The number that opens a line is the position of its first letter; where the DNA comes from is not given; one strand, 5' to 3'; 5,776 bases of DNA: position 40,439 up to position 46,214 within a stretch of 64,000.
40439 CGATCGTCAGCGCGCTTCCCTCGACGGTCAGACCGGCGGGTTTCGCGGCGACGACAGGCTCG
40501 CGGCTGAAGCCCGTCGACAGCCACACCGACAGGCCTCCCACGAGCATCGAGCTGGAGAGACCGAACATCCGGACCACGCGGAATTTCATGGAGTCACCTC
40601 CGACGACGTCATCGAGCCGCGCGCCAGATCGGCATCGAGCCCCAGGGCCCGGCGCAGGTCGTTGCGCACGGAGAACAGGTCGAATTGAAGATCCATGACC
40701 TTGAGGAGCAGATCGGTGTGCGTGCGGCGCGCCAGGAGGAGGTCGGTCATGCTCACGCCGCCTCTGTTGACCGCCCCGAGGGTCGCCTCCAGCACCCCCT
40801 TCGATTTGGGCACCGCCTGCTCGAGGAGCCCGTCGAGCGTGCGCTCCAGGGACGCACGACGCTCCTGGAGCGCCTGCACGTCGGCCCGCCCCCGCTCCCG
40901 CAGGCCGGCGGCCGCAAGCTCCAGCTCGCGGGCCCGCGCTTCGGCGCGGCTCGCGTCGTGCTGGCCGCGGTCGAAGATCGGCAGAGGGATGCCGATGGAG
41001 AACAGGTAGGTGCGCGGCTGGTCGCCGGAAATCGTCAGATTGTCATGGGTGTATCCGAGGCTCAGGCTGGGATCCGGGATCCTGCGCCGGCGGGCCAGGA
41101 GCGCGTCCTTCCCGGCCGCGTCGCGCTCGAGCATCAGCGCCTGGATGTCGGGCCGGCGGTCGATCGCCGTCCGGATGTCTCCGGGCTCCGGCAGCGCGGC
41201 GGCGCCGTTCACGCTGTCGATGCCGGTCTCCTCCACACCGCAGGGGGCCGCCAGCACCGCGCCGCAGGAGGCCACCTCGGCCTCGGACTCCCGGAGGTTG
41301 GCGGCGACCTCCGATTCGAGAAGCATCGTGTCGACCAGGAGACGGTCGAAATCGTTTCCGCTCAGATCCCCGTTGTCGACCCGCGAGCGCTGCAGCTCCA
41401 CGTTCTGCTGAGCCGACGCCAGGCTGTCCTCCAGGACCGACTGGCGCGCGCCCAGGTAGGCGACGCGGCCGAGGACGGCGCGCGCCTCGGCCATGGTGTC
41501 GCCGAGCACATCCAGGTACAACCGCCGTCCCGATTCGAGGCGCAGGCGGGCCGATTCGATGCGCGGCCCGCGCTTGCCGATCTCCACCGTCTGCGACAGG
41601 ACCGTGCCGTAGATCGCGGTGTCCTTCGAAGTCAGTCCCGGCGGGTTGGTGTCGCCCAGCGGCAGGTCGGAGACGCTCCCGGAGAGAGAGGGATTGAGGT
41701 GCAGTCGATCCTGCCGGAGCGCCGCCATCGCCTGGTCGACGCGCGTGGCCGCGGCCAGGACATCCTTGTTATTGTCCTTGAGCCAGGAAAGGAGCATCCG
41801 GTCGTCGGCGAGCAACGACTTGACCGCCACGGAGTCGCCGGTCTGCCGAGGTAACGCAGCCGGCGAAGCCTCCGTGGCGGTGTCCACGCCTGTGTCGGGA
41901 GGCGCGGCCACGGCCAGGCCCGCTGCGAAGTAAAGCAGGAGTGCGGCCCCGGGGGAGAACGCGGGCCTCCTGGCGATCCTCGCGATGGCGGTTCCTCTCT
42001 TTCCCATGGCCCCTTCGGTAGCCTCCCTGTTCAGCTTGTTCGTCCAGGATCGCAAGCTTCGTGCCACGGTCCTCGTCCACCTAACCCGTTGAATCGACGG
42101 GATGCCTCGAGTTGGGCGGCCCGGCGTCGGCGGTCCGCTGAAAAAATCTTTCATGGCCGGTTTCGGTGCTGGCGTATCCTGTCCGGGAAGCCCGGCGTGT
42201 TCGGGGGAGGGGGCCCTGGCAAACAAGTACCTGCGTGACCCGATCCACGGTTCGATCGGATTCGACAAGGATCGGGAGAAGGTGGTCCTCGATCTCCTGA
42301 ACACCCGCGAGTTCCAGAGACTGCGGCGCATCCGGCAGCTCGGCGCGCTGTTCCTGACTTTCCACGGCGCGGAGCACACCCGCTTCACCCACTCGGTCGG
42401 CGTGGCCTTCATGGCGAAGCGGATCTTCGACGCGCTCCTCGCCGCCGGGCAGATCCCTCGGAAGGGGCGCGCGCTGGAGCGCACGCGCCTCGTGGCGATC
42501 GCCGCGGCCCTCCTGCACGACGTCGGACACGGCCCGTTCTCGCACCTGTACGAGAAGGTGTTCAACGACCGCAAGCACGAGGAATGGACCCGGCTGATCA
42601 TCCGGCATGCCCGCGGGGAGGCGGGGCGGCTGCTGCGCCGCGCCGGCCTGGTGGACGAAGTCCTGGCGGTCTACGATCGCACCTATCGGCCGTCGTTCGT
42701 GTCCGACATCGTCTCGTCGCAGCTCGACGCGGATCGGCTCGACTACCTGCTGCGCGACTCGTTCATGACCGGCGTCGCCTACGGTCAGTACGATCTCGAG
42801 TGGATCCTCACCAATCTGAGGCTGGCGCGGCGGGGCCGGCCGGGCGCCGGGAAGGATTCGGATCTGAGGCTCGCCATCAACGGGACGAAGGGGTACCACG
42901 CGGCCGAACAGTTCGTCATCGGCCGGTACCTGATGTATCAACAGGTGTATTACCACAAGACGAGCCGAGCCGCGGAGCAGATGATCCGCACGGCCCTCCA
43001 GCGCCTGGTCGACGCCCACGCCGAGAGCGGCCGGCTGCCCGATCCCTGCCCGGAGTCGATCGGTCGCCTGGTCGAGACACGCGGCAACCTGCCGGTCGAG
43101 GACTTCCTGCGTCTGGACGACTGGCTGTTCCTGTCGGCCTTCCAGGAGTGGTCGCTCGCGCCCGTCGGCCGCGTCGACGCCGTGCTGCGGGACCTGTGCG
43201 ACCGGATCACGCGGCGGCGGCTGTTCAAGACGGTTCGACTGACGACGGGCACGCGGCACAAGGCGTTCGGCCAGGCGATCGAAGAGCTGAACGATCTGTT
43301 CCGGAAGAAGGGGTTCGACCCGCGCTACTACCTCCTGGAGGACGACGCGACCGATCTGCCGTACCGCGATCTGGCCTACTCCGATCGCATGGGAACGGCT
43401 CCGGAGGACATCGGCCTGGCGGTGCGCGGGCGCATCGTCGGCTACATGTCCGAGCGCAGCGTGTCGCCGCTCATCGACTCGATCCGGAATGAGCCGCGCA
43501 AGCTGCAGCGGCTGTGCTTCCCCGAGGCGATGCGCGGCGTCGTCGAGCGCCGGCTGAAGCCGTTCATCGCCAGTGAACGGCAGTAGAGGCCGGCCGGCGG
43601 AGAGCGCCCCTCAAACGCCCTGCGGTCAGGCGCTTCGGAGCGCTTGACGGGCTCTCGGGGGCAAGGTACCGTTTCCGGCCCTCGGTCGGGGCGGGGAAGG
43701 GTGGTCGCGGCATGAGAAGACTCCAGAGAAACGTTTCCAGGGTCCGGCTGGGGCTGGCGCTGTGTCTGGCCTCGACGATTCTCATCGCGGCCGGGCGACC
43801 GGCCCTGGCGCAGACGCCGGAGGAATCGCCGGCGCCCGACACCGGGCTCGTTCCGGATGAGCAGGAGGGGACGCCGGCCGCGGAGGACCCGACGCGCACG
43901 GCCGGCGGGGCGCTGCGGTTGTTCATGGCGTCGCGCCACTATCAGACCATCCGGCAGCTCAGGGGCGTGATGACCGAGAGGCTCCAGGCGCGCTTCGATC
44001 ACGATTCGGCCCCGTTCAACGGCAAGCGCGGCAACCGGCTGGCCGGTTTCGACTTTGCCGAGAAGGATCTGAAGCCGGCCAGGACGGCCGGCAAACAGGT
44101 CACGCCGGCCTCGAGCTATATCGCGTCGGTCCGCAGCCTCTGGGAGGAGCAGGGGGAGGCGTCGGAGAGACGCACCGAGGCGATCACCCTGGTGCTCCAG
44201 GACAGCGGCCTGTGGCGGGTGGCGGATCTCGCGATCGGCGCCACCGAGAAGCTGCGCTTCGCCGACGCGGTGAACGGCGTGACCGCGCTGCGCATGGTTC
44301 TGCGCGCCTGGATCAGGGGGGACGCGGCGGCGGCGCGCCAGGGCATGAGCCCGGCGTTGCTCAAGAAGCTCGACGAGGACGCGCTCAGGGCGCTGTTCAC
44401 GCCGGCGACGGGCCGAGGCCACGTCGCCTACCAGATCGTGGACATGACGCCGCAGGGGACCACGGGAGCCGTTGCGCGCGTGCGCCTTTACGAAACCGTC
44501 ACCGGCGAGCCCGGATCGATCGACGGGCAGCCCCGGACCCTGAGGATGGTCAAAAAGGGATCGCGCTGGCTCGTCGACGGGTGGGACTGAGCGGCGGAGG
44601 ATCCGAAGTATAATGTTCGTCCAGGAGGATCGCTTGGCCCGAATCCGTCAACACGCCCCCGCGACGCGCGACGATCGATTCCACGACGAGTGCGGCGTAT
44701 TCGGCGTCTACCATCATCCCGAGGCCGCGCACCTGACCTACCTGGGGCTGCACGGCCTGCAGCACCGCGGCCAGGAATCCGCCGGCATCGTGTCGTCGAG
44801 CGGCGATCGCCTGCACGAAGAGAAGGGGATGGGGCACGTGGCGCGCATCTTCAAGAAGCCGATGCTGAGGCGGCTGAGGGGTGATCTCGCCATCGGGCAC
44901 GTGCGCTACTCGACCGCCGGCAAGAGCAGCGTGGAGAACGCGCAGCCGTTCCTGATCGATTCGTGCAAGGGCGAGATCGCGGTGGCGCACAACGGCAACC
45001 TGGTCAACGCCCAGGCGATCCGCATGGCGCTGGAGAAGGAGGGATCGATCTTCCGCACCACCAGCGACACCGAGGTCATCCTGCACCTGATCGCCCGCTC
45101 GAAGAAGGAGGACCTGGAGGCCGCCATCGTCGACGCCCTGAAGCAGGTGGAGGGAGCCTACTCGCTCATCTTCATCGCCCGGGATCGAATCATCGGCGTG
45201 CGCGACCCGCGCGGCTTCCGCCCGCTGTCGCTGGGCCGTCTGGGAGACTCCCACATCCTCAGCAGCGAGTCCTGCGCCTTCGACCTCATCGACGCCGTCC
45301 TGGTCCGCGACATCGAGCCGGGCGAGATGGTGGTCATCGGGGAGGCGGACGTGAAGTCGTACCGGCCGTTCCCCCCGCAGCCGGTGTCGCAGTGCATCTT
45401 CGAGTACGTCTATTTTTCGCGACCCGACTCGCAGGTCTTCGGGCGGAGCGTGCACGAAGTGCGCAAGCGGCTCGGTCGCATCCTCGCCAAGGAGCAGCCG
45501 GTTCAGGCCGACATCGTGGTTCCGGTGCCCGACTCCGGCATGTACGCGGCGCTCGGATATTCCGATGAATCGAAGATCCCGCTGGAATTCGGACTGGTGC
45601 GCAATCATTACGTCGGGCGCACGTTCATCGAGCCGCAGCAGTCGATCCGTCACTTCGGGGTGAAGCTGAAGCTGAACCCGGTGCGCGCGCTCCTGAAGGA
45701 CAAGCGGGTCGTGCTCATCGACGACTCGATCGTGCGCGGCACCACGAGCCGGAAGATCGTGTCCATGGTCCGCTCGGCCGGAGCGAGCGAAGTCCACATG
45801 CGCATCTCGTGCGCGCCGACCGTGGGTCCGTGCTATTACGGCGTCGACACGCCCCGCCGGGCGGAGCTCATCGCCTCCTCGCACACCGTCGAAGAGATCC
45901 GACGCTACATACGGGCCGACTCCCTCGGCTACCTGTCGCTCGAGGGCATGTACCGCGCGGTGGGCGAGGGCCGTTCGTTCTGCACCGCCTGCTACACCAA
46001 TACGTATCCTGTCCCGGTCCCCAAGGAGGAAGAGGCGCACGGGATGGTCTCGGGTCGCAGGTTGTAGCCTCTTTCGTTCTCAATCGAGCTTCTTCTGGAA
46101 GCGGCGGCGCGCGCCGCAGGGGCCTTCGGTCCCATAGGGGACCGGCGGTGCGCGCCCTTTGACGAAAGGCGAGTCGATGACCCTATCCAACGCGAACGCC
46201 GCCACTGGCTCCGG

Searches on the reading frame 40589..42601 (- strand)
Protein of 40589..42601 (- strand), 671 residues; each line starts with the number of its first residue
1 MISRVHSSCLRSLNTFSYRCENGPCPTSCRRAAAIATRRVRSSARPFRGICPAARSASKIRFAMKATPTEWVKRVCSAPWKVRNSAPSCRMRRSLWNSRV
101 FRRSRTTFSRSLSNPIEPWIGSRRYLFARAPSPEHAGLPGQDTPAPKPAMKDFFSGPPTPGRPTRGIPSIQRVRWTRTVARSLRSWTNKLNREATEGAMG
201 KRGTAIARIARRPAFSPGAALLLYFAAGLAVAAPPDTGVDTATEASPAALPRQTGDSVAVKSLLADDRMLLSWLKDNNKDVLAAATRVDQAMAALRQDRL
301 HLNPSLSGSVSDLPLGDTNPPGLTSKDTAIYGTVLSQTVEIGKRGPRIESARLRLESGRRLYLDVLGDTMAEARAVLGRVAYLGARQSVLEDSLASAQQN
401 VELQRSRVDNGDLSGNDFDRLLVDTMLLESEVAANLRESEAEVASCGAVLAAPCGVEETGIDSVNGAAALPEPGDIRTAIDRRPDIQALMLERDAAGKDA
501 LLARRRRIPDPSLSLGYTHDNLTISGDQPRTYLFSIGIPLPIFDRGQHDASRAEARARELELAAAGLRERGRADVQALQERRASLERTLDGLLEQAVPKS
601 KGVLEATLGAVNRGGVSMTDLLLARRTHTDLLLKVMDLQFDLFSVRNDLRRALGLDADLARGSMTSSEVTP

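Call 49: search_protein_families(library=pfam, proteins=[window:40589-42601:-], max_evalue=0.000001)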
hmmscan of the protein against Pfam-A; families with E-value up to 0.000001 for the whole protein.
window:40589-42601:- (671 aa): 1 family
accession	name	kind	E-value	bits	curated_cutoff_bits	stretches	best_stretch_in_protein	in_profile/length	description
PF02321.23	OEP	-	1.2e-28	100.6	22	2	476-654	5-187/187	Outer membrane efflux protein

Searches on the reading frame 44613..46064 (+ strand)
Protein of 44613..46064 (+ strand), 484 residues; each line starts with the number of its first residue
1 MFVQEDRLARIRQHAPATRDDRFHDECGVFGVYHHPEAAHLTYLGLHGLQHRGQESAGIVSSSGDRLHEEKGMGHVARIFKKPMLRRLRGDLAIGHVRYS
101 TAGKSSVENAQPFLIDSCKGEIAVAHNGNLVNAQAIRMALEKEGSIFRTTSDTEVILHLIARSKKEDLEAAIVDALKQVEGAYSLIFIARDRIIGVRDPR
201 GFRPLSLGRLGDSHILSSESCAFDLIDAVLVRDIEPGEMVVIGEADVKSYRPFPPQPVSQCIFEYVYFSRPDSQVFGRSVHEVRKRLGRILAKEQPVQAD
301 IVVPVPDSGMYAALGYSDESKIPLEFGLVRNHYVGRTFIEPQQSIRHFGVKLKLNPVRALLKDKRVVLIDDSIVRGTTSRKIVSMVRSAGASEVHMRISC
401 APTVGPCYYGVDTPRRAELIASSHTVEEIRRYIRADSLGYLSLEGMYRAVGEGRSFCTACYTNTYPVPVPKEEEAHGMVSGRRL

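Call 50: search_protein_families(library=pfam, proteins=[window:44613-46064:+], max_evalue=0.000001)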
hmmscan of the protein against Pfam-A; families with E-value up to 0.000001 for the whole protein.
window:44613-46064:+ (484 aa): 3 families
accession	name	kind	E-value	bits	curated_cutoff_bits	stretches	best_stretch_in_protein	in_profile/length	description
PF13522.11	GATase_6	-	3.6e-19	69.5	27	1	89-218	9-129/130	Glutamine amidotransferase domain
PF13537.11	GATase_7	-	4e-19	69.3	25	1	104-223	7-121/123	Glutamine amidotransferase domain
PF13230.11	GATase_4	-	8.1e-07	28.7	23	0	87-149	66-128/272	Glutamine amidotransferases class-II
